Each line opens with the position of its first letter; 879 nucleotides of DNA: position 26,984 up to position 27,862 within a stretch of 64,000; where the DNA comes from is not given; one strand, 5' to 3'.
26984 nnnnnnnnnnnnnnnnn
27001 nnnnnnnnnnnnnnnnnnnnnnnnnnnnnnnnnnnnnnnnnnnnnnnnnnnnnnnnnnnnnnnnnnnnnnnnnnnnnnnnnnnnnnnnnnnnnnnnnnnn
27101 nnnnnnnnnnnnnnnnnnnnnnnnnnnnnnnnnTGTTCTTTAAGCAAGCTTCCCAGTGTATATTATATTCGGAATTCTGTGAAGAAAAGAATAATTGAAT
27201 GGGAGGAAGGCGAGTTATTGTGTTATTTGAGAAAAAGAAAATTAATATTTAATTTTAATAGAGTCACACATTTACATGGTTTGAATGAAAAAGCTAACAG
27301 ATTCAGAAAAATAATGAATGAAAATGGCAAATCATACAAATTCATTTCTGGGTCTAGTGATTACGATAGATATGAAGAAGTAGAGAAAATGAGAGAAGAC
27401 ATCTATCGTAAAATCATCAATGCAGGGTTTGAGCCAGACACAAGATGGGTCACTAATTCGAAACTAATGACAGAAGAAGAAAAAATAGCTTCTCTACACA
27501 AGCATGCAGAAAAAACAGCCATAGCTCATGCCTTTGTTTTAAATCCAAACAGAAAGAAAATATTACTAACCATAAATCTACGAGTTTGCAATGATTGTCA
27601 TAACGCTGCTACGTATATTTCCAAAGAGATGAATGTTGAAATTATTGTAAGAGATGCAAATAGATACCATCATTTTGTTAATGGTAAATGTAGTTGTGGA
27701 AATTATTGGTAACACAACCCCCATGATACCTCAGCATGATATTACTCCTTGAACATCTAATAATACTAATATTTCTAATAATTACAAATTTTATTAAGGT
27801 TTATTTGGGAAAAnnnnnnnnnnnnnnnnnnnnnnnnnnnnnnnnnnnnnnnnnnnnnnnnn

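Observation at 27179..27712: Stand-alone DYW-type cytidine deaminase domain gene with no PPR array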

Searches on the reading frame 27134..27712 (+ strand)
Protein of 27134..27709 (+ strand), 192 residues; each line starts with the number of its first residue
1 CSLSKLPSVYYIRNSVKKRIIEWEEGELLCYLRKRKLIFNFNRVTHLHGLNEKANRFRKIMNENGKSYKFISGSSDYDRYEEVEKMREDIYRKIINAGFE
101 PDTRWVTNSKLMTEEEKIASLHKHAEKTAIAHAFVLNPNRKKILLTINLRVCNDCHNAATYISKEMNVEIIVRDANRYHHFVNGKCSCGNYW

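Call 3: search_protein_families(library=pfam, proteins=[window:27179-27712:+], max_evalue=1)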
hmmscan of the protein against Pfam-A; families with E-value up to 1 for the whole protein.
window:27179-27712:+ (177 aa): 2 families
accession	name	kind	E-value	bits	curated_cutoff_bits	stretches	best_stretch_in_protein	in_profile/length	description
PF14432.12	DYW_deaminase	-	1.2e-33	115.2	24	1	83-177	1-93/93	DYW family of nucleic acid deaminases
PF00383.29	dCMP_cyt_deam_1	-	0.063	13.6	25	1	106-145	51-91/102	Cytidine and deoxycytidylate deaminase zinc-binding region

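Call 5: find_homologous_proteins(query=window:27179-27709:+)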
Query window:27179-27709:+ (177 aa): 3 proteins with E <= 0.001 among 33 candidates.
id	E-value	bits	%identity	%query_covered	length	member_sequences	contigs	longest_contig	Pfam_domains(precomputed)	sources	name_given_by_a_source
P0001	4.6e-84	299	100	75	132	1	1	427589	PF14432.13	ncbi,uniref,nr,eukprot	ncbi:predicted protein [Naegleria gruberi]|uniref:Predicted protein n=1 Tax=Naegleria gruberi TaxID=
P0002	3.4e-41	159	55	72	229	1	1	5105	PF20431.5,PF01535.27,PF14432.13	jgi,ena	-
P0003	6.8e-39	152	49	82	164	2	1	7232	PF20431.5,PF14432.13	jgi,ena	-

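Call 16: find_encoding_contigs(protein=P0002, flank=6000, max_places=3)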
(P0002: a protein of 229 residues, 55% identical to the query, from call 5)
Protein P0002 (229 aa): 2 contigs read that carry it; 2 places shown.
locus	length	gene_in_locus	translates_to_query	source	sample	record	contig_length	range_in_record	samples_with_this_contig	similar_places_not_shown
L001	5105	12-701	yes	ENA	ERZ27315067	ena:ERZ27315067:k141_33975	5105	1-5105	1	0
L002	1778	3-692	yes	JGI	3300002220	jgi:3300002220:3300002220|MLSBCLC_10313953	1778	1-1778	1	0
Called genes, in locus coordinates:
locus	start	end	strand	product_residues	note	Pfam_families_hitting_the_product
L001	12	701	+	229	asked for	PF01535:PPR (faint), PF20431:E_motif, PF14432:DYW_deaminase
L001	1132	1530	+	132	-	-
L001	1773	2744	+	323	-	PF00209:SNF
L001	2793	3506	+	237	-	-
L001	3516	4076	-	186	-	-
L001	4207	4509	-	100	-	-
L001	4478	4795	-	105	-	-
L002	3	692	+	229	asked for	PF01535:PPR (faint), PF20431:E_motif, PF14432:DYW_deaminase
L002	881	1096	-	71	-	-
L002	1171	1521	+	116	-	-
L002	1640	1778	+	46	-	?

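Call 17: find_encoding_contigs(protein=P0003, flank=8000, max_places=3)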
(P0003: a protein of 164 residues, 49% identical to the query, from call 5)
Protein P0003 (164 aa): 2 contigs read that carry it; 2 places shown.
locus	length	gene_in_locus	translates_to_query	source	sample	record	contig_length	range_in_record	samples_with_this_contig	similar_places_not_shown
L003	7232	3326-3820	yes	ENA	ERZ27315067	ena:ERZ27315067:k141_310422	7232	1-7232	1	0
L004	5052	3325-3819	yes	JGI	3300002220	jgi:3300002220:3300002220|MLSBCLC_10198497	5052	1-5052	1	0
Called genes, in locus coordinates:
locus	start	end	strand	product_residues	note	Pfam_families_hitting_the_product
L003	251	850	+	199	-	PF13405:EF-hand_6 (faint), PF13833:EF-hand_8 (faint), PF13202:EF-hand_5 (faint), PF00036:EF-hand_1 (faint), PF13499:EF-hand_7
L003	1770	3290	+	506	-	PF01535:PPR (faint), PF12854:PPR_1 (faint), PF13812:PPR_3 (faint), PF17177:PPR_long (faint), PF23276:TPR_24 (faint), PF13041:PPR_2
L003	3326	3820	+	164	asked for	PF20431:E_motif (faint), PF14432:DYW_deaminase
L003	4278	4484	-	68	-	-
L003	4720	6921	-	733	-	PF25273:DUF7869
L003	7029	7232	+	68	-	?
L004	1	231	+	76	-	?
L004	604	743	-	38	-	-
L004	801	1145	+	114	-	-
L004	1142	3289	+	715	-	PF01535:PPR (faint), PF12854:PPR_1 (faint), PF13812:PPR_3 (faint), PF17177:PPR_long (faint), PF19189:Mtf2 (faint), PF23276:TPR_24 (faint), PF25056:DUF7793 (faint), PF13041:PPR_2, +1 more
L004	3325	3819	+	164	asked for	PF20431:E_motif (faint), PF14432:DYW_deaminase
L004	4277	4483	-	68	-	-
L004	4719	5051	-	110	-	?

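Call 20: search_protein_representatives(protein=window:27134-27709:+)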
Query: 192 residues. Proteins with E-value up to 0.001 (for the whole library): 1873; up to 1e-10: 1091; up to 1e-30: 5. The best 150 are listed.
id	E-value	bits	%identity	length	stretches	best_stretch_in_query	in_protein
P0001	2.1e-84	298.3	100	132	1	61-192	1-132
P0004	2.1e-57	210.3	68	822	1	44-192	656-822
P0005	1.6e-38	148.7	37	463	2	83-192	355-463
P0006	1.0e-34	136.3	48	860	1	61-192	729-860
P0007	7.1e-31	123.8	41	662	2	64-192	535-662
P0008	1.4e-30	122.8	48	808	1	68-192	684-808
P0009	4.2e-28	114.7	43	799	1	62-191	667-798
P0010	4.5e-28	114.7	41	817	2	80-189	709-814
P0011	4.7e-28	114.6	43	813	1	61-192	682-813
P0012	3.4e-26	108.5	43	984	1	62-192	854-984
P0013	1.1e-25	106.9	39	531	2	83-191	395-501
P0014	1.5e-25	106.4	45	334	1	62-192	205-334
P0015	1.3e-24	103.3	43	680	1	62-192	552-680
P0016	1.5e-24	103.1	40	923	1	62-192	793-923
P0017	1.8e-24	102.9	36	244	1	51-192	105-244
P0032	9.8e-23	97.2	38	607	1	49-192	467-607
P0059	6.8e-22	94.5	47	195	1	87-192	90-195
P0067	1.5e-21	93.4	49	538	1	81-192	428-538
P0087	4.1e-21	91.9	38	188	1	61-192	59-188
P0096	7.6e-21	91.1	47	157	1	70-190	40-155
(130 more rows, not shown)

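Call 22: list_cluster_members(proteins=[P0004, P0005, P0006, P0007, P0008, P0009, P0010, P0011, P0001])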
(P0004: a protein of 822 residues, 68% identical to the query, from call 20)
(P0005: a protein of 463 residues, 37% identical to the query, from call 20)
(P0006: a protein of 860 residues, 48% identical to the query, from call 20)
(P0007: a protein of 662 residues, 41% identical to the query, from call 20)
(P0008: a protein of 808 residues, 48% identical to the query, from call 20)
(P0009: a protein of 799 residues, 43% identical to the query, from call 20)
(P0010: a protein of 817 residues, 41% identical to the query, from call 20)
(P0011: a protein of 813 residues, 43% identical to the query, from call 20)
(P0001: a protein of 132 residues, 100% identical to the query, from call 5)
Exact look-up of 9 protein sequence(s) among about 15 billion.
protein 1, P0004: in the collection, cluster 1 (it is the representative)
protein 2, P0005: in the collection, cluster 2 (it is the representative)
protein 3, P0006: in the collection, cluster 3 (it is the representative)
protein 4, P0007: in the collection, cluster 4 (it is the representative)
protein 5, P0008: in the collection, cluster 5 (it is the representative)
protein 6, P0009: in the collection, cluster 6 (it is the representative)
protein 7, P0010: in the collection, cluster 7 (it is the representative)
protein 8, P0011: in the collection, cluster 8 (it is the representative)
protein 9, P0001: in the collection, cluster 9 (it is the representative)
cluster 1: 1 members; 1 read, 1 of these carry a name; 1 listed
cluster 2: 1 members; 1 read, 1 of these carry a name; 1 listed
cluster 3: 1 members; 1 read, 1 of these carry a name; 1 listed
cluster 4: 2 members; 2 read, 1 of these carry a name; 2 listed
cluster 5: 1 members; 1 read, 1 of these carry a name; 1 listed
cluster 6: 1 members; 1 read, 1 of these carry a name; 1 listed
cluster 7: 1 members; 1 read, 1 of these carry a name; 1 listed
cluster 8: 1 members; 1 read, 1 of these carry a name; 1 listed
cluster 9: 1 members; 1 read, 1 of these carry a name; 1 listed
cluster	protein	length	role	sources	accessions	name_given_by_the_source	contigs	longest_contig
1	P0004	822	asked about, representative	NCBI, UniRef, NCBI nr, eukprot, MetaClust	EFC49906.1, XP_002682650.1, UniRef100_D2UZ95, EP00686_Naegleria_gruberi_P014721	predicted protein [Naegleria gruberi] | Predicted protein n=1 Tax=Naegleria gruberi TaxID=5762 RepID=D2UZ95_NAEGR | uncharacterized protein NAEGRDRAFT_45424 [Naegleria gruberi]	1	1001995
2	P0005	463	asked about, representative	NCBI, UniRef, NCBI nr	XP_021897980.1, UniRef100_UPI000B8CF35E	pentatricopeptide repeat-containing protein At3g63370, chloroplastic-like [Carica papaya] | pentatricopeptide repeat-containing protein At3g63370, chloroplastic-like n=1 Tax=Carica ...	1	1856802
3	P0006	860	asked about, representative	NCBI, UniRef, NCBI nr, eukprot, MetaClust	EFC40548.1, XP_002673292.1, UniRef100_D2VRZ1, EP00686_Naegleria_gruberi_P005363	predicted protein [Naegleria gruberi] | Predicted protein n=1 Tax=Naegleria gruberi TaxID=5762 RepID=D2VRZ1_NAEGR | uncharacterized protein NAEGRDRAFT_51788 [Naegleria gruberi]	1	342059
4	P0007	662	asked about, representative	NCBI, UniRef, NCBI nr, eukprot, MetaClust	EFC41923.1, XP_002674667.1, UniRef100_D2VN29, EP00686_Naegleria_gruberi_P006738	predicted protein [Naegleria gruberi] | Predicted protein n=1 Tax=Naegleria gruberi TaxID=5762 RepID=D2VN29_NAEGR | uncharacterized protein NAEGRDRAFT_70351 [Naegleria gruberi]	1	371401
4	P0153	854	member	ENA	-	-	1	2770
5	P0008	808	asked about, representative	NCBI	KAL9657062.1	hypothetical protein ABK040_002688 [Willaertia magna]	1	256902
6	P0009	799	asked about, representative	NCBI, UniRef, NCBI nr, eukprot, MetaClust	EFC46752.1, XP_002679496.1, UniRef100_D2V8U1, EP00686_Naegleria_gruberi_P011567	predicted protein [Naegleria gruberi] | Predicted protein n=1 Tax=Naegleria gruberi TaxID=5762 RepID=D2V8U1_NAEGR | uncharacterized protein NAEGRDRAFT_32040 [Naegleria gruberi]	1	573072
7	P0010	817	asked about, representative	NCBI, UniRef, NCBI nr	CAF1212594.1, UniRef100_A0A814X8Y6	unnamed protein product [Adineta ricciae] | DYW domain-containing protein n=1 Tax=Adineta ricciae TaxID=249248 RepID=A0A814X8Y6_ADIRI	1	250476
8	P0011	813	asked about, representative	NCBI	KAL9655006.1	hypothetical protein ABK040_008791 [Willaertia magna]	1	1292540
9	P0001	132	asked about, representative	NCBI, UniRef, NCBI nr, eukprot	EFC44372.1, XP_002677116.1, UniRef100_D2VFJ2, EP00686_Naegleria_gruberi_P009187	predicted protein [Naegleria gruberi] | Predicted protein n=1 Tax=Naegleria gruberi TaxID=5762 RepID=D2VFJ2_NAEGR | uncharacterized protein NAEGRDRAFT_33704 [Naegleria gruberi]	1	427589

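Call 23: find_encoding_contigs(protein=P0001, flank=3000, max_places=10)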
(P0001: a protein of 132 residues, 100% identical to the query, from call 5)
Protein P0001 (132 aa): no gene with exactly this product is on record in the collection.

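Call 24: find_encoding_contigs(protein=P0004, flank=3000, max_places=4)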
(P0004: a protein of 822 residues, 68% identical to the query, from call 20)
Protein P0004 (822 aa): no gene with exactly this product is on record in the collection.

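Call 25: find_encoding_contigs(protein=window:27179-27709:+, flank=3000, max_places=10)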
Protein seq(177 aa) (177 aa): no gene with exactly this product is on record in the collection.

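Call 45: search_solved_structures(query=window:27134-27709:+, show_alignments=4, max_evalue=0.001)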
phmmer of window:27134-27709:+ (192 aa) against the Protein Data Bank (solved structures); distinct sequences matched with E-value up to 0.001: 3.
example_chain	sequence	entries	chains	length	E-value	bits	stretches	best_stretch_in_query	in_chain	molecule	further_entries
9kfx_A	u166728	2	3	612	1.7e-28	102.9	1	62-192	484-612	Synthetic PPR-DYW protein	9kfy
7o4e_A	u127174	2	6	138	1.4e-26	96.7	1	63-192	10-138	Pentatricopeptide repeat-containing protein At3g63370, chloroplastic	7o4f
7w86_A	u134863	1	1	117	5.9e-22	81.6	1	85-192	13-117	Pentatricopeptide repeat-containing protein DWY1, chloroplastic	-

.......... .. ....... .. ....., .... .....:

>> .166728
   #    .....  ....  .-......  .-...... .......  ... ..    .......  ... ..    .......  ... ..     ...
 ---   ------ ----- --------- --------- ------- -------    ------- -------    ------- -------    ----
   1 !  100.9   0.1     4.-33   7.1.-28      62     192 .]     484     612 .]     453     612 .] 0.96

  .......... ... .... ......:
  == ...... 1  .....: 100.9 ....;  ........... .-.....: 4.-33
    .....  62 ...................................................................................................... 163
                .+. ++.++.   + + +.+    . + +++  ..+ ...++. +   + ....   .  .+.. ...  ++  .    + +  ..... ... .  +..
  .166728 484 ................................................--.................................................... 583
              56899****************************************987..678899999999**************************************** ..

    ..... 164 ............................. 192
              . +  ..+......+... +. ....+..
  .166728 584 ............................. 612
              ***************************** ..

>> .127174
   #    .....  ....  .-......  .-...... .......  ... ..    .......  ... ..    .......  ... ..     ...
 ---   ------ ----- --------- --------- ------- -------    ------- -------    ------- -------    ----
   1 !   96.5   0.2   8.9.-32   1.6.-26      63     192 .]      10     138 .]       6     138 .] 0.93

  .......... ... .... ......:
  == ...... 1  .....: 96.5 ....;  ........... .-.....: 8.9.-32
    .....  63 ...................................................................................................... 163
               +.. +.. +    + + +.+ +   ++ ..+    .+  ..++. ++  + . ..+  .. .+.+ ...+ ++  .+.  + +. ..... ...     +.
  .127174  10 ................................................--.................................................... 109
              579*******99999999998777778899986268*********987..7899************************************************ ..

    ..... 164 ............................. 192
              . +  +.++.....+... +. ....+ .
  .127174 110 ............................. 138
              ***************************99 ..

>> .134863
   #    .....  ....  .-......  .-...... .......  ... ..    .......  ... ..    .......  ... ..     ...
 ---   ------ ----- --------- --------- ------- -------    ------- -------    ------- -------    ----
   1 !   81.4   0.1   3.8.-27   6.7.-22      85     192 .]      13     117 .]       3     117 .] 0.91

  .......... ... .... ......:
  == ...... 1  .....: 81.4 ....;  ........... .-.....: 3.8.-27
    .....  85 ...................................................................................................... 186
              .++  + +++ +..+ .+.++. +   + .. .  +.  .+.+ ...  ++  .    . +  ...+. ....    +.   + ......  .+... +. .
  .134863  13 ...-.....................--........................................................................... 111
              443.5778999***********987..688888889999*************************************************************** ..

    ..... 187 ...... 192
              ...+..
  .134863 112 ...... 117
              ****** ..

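Call 52: predict_structure(alignment_id=A3)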
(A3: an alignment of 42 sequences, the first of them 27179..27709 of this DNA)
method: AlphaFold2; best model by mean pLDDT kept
length: 177 residues; sequences in the alignment: 42
mean_pLDDT: 84.0   pTM: 0.73
mean pLDDT of the five models: 84.0, 82.3, 81.6, 80.8, 80.6
residues with pLDDT >= 90: 111; 70-90: 25; 50-70: 31; < 50: 10
segments of 3 or more residues with pLDDT < 50: 1-8
pLDDT, mean of each block of 10 residues (from residue 1): 42 54 52 69 69 86 95 98 97 93 96 97 97 94 98 97 96 84
secondary structure, 60 per line:
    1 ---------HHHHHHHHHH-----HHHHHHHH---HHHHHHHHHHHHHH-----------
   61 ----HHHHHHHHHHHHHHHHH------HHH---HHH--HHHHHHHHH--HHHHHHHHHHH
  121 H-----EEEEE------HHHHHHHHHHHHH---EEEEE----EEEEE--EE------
elements in order: H10-19 H25-32 H36-49 H65-81 H99-107 H110-121 E127-131 H138-150 E154-158 E163-167
